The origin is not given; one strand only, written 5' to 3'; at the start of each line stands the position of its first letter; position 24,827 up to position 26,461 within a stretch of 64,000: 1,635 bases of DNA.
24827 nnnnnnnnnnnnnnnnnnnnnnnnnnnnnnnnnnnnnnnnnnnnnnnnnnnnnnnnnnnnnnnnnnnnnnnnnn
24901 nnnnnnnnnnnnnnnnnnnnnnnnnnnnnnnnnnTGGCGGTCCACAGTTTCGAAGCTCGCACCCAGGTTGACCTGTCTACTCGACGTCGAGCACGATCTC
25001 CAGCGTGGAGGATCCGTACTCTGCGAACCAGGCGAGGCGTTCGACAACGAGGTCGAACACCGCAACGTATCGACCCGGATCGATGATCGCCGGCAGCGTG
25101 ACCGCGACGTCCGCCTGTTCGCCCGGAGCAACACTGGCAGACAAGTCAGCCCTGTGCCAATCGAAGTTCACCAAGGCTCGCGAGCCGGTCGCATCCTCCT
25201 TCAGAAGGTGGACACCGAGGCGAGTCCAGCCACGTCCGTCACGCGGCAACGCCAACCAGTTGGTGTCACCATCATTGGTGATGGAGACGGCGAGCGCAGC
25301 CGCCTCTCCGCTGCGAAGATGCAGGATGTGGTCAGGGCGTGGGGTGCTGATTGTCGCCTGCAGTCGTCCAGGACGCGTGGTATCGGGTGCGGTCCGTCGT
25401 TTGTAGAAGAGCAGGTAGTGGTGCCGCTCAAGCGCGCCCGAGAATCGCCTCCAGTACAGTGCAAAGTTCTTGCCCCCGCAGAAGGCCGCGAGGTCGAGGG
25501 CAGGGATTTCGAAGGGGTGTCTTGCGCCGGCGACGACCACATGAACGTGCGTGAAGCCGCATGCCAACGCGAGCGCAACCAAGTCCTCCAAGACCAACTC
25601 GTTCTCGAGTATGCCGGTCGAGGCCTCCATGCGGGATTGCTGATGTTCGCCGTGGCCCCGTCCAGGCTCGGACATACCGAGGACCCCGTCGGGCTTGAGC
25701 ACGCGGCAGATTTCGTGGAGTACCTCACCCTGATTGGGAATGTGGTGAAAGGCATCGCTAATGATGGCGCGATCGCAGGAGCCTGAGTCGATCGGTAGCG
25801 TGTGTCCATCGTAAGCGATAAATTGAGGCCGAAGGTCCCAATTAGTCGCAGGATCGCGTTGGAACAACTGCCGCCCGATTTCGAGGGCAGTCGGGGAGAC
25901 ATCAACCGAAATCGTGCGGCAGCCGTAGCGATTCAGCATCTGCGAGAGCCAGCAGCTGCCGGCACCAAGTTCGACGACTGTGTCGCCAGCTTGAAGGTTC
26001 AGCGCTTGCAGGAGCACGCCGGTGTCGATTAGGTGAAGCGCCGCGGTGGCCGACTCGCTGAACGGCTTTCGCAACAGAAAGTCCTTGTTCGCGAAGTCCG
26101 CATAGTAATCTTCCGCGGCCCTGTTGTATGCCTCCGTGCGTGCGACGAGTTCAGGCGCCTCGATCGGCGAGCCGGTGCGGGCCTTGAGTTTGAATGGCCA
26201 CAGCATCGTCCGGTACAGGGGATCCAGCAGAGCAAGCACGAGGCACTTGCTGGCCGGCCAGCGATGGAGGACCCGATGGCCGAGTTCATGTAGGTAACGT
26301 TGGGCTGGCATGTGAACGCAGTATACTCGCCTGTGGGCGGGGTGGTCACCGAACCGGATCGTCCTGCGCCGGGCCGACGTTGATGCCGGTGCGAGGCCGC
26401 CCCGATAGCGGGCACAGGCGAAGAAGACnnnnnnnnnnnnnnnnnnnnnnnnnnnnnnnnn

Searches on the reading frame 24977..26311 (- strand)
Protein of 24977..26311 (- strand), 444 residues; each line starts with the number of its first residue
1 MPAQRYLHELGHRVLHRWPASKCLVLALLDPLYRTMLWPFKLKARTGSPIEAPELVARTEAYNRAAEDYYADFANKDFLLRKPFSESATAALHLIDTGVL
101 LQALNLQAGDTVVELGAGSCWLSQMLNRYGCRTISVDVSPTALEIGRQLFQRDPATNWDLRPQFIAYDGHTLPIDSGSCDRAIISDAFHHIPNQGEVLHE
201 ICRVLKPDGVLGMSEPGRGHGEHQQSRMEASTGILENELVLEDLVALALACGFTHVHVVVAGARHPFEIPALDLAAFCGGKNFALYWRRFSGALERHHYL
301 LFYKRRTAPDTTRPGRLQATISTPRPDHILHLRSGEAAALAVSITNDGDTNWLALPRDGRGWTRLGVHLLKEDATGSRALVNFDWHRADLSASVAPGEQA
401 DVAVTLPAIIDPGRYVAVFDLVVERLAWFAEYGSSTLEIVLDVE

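Call 30: search_protein_families(library=pfam, proteins=[window:24977-26311:-], max_evalue=0.001)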
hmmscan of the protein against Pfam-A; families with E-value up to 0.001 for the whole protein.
window:24977-26311:- (444 aa): 6 families
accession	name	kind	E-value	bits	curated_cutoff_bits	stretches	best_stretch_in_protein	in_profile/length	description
PF08241.18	Methyltransf_11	-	2.4e-18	67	21.2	1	114-211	2-93/95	Methyltransferase domain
PF13649.12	Methyltransf_25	-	1.7e-15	57.9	27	1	112-209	1-97/97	Methyltransferase domain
PF13847.12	Methyltransf_31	-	6.8e-11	42.5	27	1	108-217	3-113/145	Methyltransferase domain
PF13489.12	Methyltransf_23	-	4e-10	40.1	27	1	98-225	12-128/164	Methyltransferase domain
PF08242.18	Methyltransf_12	-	4.1e-10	40.7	30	1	113-211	1-98/98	Methyltransferase domain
PF01209.24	Ubie_methyltran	-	2.6e-06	27.4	20.1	1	106-213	45-151/233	ubiE/COQ5 methyltransferase family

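Call 52: search_protein_families(library=padloc, proteins=[window:24977-26311:-], max_evalue=0.0001)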
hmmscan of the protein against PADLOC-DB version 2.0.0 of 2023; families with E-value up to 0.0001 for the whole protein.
window:24977-26311:- (444 aa): 1 family
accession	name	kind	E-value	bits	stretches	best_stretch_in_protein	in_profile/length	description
PDLC04134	mad2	-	1.4e-20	71.6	1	94-227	277-408/492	mads_2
